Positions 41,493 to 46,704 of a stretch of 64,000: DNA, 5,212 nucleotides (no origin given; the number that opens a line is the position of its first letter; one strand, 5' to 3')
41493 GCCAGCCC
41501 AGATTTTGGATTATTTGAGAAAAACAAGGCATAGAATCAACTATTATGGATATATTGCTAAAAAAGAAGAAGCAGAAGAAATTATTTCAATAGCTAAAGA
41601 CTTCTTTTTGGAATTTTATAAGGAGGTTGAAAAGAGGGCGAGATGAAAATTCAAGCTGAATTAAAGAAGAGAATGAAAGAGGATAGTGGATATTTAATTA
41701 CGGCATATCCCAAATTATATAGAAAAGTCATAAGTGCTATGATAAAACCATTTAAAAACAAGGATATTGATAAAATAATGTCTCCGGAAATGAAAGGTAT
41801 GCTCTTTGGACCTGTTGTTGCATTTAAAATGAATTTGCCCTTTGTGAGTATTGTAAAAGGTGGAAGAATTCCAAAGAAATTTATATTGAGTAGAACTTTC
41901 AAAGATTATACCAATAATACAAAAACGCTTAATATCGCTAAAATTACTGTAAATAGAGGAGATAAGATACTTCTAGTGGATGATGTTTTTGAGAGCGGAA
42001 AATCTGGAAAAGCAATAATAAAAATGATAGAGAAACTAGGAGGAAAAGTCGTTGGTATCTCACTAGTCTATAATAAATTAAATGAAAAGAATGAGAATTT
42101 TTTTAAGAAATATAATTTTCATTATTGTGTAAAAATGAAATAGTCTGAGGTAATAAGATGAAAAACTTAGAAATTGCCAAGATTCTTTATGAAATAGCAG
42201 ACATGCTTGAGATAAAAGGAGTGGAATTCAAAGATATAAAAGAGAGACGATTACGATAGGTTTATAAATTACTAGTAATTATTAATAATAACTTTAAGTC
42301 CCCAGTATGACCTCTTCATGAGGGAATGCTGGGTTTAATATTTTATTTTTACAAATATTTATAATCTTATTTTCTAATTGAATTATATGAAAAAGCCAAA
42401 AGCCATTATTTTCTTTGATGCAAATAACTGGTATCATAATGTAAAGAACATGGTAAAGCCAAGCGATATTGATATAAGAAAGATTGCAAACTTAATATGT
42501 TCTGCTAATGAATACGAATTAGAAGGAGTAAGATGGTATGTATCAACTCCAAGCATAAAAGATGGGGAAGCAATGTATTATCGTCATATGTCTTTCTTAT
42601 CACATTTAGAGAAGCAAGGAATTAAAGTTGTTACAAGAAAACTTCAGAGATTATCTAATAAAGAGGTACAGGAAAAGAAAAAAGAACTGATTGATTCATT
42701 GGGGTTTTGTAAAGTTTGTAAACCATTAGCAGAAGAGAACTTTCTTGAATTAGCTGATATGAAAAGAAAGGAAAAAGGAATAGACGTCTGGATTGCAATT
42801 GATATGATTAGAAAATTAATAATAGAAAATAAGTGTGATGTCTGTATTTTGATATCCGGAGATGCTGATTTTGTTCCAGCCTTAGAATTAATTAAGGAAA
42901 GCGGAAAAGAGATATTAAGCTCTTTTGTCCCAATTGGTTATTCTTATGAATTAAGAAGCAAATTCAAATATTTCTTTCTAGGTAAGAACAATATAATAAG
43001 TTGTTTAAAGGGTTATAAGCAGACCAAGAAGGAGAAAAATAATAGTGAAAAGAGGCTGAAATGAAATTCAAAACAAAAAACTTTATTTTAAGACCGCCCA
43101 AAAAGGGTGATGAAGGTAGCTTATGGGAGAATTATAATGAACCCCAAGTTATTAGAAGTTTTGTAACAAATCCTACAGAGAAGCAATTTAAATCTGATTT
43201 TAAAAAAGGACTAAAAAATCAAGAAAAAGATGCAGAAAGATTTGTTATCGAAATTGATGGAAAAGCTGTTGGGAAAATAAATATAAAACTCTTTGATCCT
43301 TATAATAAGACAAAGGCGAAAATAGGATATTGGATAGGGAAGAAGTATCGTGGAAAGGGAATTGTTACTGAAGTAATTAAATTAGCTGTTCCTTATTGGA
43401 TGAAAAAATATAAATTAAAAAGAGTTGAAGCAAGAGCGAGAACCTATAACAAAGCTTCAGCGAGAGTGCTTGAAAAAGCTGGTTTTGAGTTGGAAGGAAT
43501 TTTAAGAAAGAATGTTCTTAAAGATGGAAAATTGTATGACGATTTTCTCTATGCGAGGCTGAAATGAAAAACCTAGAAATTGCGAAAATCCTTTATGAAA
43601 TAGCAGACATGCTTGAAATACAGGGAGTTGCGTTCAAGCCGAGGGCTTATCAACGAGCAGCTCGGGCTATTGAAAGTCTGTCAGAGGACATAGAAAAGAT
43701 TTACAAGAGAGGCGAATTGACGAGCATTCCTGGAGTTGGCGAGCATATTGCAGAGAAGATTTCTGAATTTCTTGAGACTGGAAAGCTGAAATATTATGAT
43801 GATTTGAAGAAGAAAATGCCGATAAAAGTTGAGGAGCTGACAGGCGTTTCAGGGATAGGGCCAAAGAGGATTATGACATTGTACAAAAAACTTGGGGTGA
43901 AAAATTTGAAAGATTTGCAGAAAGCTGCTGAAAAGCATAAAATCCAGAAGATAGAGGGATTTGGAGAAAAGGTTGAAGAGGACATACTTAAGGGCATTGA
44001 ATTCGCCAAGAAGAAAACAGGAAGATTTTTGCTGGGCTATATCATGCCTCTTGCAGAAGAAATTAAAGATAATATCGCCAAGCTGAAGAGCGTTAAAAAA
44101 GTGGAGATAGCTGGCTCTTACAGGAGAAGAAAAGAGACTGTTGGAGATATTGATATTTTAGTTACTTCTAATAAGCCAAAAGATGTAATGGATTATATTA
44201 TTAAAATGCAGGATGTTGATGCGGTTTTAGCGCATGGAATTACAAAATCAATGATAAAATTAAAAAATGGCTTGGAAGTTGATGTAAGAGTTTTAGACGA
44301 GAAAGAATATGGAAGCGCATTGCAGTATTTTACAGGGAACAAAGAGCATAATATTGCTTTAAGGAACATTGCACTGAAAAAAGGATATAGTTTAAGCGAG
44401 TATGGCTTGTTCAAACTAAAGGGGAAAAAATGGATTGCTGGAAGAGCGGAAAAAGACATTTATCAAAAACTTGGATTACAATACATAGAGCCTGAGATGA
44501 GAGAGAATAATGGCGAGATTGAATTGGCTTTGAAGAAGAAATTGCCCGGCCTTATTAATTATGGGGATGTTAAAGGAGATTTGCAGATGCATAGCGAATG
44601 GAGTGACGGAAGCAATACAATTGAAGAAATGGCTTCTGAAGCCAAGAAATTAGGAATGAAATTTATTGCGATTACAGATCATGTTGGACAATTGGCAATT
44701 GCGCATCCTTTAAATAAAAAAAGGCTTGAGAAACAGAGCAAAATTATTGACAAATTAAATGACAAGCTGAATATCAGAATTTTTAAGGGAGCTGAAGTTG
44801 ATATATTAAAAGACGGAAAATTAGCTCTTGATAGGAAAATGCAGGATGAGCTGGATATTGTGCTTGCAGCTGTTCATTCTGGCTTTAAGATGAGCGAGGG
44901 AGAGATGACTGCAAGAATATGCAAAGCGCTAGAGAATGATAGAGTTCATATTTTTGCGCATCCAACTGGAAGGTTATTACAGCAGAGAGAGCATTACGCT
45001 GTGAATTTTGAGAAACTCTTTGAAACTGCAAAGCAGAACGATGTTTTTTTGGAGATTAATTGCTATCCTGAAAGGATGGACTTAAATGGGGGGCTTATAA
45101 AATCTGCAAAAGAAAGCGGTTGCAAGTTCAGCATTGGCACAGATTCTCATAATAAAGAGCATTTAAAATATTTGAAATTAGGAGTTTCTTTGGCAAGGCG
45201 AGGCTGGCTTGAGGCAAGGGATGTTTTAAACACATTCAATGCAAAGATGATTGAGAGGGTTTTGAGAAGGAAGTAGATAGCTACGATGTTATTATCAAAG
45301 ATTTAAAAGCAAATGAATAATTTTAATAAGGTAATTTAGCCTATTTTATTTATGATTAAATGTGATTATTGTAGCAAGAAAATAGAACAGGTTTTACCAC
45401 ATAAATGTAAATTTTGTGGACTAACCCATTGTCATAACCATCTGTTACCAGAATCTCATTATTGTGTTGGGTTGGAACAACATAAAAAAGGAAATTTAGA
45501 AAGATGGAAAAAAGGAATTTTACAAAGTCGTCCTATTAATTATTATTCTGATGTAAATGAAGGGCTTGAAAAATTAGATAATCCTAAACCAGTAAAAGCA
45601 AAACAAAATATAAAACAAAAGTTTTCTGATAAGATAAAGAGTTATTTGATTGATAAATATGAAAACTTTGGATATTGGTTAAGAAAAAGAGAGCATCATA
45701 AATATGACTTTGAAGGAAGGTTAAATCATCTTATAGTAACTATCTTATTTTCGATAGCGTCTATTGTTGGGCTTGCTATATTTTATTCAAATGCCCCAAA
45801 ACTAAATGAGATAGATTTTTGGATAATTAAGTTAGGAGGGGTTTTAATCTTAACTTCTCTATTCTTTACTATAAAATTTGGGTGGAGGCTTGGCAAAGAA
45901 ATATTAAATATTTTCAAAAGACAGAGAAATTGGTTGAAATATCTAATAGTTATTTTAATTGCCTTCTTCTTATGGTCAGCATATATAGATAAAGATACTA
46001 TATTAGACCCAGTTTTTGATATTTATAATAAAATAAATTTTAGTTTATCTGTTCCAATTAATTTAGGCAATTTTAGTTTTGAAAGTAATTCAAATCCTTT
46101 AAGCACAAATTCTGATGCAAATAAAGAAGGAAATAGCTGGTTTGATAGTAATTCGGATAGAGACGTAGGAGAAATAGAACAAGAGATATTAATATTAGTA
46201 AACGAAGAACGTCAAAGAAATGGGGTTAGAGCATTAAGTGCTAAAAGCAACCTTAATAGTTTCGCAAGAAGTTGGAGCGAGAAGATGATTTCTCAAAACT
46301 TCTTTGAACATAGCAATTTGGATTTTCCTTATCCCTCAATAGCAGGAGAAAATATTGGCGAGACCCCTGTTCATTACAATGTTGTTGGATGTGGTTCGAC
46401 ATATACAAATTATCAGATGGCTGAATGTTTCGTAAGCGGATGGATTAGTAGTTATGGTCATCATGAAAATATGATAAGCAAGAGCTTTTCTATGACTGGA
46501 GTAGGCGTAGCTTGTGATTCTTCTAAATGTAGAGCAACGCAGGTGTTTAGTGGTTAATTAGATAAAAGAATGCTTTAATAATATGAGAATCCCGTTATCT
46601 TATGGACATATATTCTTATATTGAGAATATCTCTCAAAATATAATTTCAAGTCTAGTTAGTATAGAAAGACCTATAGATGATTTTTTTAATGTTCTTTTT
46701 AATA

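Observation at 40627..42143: Translationally coupled wHTH-MNT / HEPN / Apt-like phosphoribosyltransferase module with a dedicated palindromic operator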

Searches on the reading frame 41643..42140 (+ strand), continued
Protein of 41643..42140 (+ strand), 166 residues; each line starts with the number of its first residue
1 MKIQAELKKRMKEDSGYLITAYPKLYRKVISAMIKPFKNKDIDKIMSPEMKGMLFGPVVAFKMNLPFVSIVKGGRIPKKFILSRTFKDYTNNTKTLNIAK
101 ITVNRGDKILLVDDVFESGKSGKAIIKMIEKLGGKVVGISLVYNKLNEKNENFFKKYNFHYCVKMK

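Call 40: find_encoding_contigs(protein=P0033, flank=4000, max_places=2)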
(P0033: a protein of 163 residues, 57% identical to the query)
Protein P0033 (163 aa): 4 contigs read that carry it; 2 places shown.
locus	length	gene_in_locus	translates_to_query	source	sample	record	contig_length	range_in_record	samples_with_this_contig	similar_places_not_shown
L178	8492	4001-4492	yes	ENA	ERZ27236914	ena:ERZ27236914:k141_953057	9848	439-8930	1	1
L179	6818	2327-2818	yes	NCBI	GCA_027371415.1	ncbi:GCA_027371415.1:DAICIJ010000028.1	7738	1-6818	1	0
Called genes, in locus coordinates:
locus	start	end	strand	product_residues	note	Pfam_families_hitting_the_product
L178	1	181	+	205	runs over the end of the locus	?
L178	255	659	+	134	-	-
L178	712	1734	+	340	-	-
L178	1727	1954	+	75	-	-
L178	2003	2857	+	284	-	PF12705:PDDEXK_1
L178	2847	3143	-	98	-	-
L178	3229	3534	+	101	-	PF01022:HTH_5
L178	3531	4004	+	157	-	PF00293:NUDIX, PF14815:NUDIX_4 (weak)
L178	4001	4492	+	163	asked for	PF00156:Pribosyltran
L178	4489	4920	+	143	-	PF13527:Acetyltransf_9, PF00583:Acetyltransf_1, PF13673:Acetyltransf_10 (weak), PF13508:Acetyltransf_7, PF14542:Acetyltransf_CG (weak)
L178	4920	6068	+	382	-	PF00266:Aminotran_5, PF01212:Beta_elim_lyase, PF01041:DegT_DnrJ_EryC1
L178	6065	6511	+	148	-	PF01230:HIT (weak)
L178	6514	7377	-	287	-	PF00892:EamA, PF03151:TPT (faint), PF10639:TMEM234 (weak), PF00892:EamA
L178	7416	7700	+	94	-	PF08984:DUF1858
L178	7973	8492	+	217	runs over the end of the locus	PF00578:AhpC-TSA, PF08534:Redoxin, PF10417:1-cysPrx_C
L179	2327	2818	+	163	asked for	PF00156:Pribosyltran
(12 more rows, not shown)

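Call 51: find_encoding_contigs(protein=P0027, flank=4000, max_places=2)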
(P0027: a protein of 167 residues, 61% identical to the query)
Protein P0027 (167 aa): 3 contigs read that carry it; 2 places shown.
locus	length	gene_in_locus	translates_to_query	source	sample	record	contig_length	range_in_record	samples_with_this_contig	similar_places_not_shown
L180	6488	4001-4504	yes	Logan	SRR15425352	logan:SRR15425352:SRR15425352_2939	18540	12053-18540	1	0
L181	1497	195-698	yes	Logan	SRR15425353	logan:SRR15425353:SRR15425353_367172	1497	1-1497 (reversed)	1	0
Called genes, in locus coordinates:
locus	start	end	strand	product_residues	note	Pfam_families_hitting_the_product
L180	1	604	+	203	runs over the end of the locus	PF04013:Methyltrn_RNA_2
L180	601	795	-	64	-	-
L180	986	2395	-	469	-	-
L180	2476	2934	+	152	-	-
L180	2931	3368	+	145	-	-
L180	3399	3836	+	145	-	-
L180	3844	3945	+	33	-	-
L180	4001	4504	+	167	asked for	PF00156:Pribosyltran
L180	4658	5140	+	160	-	-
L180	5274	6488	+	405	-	?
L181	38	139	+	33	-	-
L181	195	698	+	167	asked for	PF00156:Pribosyltran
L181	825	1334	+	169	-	-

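Call 52: find_encoding_contigs(protein=P0031, flank=4000, max_places=2)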
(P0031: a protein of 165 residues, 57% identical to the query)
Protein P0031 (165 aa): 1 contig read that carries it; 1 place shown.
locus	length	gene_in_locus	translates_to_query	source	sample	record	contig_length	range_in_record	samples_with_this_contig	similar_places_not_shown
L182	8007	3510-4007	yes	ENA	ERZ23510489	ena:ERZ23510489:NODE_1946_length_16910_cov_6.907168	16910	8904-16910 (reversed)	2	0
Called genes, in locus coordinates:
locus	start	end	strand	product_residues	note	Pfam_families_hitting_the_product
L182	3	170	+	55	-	?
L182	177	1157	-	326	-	PF01040:UbiA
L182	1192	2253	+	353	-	PF00682:HMGL-like, PF22617:HCS_D2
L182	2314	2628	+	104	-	-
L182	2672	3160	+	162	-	PF01015:Ribosomal_S3Ae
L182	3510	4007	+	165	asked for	PF00156:Pribosyltran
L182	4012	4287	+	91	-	-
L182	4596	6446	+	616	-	-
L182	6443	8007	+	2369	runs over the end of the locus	PF01464:SLT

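Call 53: search_protein_families(library=pfam, proteins=[L180:2476-2931:+, L180:2931-3365:+, L180:3399-3833:+, L180:4658-5137:+, L176:1608-2030:+, L176:1082-1612:+, L004:4774-5001:+, L172:3078-3932:+, L174:3033-3410:+], max_evalue=0.01)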
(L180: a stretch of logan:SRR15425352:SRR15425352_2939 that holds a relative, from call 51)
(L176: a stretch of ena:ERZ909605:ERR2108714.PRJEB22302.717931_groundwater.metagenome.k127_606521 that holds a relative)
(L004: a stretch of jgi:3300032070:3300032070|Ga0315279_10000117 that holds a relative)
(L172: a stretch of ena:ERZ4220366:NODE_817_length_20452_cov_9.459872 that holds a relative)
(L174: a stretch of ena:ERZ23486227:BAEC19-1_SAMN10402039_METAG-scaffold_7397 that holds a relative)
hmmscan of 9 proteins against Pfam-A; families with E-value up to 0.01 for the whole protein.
L180:2476-2931:+ (152 aa): 0 families

L180:2931-3365:+ (145 aa): 0 families

L180:3399-3833:+ (145 aa): 1 family
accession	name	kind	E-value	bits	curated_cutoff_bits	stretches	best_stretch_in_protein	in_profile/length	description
PF10310.14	DUF5427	-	0.0031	17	25.1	1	19-127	82-183/461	Family of unknown function (DUF5427)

L180:4658-5137:+ (160 aa): 0 families

L176:1608-2030:+ (141 aa): 0 families

L176:1082-1612:+ (177 aa): 5 families
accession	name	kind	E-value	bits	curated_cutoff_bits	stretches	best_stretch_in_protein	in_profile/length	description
PF01909.29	NTP_transf_2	-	1.1e-10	42.2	21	1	90-157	4-78/93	Nucleotidyltransferase domain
PF18765.7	Polbeta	-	1e-08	35.6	26.9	1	90-141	3-58/93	Polymerase beta, Nucleotidyltransferase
PF22600.2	MTPAP-like_central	-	0.00026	21.5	27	1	86-132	25-70/139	Poly(A) RNA polymerase, mitochondrial-like, central palm domain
PF13730.12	HTH_36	-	0.0085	16.3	25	0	26-53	28-55/55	Helix-turn-helix domain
PF12802.13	MarR_2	-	0.0094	16.5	27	0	26-57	23-54/61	MarR family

L004:4774-5001:+ (76 aa): 0 families

L172:3078-3932:+ (285 aa): 1 family
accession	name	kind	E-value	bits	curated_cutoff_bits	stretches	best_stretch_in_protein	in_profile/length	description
PF10962.13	DUF2764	-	0.0012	19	24.1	1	108-264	30-145/271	Protein of unknown function (DUF2764)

L174:3033-3410:+ (126 aa): 0 families

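Call 80: search_protein_representatives(protein=window:41643-42140:+)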
Query: 166 residues. Proteins with E-value up to 0.001 (for the whole library): 2174; up to 1e-10: 211; up to 1e-30: 6. The best 150 are listed.
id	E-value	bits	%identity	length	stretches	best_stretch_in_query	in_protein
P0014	2.2e-65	235.9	65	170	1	3-166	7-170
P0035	1.1e-42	162.1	66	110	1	1-110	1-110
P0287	2.7e-34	134.9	41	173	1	15-164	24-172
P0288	4.2e-32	127.8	42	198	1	5-165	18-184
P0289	1.2e-31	126.3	38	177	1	3-165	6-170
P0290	2.2e-31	125.5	50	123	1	50-166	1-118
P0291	2.1e-29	119.0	37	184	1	6-166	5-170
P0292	5.5e-29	117.7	37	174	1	12-162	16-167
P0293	5.6e-26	107.9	35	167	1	24-163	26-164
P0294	1.8e-25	106.2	31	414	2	19-144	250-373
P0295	3.1e-25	105.5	40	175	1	21-159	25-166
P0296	1.0e-22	97.3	30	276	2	30-142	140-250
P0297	3.3e-22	95.6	35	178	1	19-159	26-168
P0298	4.1e-22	95.3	37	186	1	14-162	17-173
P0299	2.1e-21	93.0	38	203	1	21-163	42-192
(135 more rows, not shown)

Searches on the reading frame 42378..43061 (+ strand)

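Call 4: search_protein_families(library=ncbifam, proteins=[window:42378-43061:+], max_evalue=0.1)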
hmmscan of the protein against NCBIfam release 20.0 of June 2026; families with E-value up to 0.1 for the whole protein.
window:42378-43061:+ (228 aa): 1 family
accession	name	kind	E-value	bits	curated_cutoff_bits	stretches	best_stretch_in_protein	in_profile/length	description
TIGR00288.1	TIGR00288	hypoth_equivalog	1.6e-05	24.8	178.45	1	134-193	88-146/160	TIGR00288 family NYN domain-containing protein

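Call 5: search_protein_families(library=padloc, proteins=[window:42378-43061:+], max_evalue=0.1)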
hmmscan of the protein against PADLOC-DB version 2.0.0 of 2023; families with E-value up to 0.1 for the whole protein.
window:42378-43061:+ (228 aa): 2 families
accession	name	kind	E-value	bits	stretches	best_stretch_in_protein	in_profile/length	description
PDLC04163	HEC-09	-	5.2e-11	40.6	1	10-205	5-178/203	-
PDLC01154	NYN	-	7.5e-07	26.8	1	131-178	227-271/310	"LabA-like protein, NYN family nuclease"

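Call 6: search_protein_families(library=pfam, proteins=[window:42378-43061:+], max_evalue=0.1)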
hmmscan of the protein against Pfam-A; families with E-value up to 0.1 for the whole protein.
window:42378-43061:+ (228 aa): 1 family
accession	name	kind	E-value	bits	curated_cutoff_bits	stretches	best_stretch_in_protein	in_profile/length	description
PF01936.24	NYN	-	5.2e-17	63.2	24.2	1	9-199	2-141/145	NYN domain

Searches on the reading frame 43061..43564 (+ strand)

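Call 6: search_protein_families(library=pfam, proteins=[window:43061-43564:+], max_evalue=0.1)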
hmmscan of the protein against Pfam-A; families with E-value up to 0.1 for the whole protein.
window:43061-43564:+ (168 aa): 8 families
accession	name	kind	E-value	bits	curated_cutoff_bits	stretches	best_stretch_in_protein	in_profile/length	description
PF13302.13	Acetyltransf_3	-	4.7e-24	86.1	25.4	1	8-143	2-138/138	Acetyltransferase (GNAT) domain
PF00583.31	Acetyltransf_1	-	4.6e-12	46.7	20.7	1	52-142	24-116/116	Acetyltransferase (GNAT) family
PF13420.13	Acetyltransf_4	-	5e-11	43.3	24.3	1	22-161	13-153/155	Acetyltransferase (GNAT) domain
PF13523.12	Acetyltransf_8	-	3.9e-06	27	27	1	26-146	14-141/145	Acetyltransferase (GNAT) domain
PF13508.13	Acetyltransf_7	-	7.8e-05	23.4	27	1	61-143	6-83/84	Acetyltransferase (GNAT) domain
PF17013.11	Acetyltransf_15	-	0.029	14.2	35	1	90-120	78-108/210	Putative acetyl-transferase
PF13673.13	Acetyltransf_10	-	0.032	14.6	23.6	1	48-143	27-108/128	Acetyltransferase (GNAT) domain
PF06441.18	EHN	-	0.071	13.8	22.8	0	96-136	34-74/107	Epoxide hydrolase N terminus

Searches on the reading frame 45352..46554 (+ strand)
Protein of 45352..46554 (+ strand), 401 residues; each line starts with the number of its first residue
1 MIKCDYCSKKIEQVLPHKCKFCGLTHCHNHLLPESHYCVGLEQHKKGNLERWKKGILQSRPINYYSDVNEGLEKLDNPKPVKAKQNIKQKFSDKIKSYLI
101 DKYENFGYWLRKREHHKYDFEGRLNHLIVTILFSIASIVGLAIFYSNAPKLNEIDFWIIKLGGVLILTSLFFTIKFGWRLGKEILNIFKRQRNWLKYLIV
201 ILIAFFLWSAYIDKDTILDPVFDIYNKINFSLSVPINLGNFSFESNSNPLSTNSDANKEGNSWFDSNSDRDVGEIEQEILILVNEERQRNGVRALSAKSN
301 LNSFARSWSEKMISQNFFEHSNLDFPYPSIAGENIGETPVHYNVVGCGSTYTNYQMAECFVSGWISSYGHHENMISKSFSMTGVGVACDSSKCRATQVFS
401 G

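Call 55: search_protein_families(library=pfam, proteins=[window:45352-46554:+], max_evalue=0.01)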
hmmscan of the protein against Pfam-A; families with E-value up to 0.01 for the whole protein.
window:45352-46554:+ (401 aa): 2 families
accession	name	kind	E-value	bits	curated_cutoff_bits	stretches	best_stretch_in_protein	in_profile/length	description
PF00188.32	CAP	-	1.4e-12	48.9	21.1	1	282-398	3-116/117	Cysteine-rich secretory protein family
PF01428.23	zf-AN1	-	1.6e-05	25.3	27.9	1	4-42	1-39/40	AN1-like Zinc finger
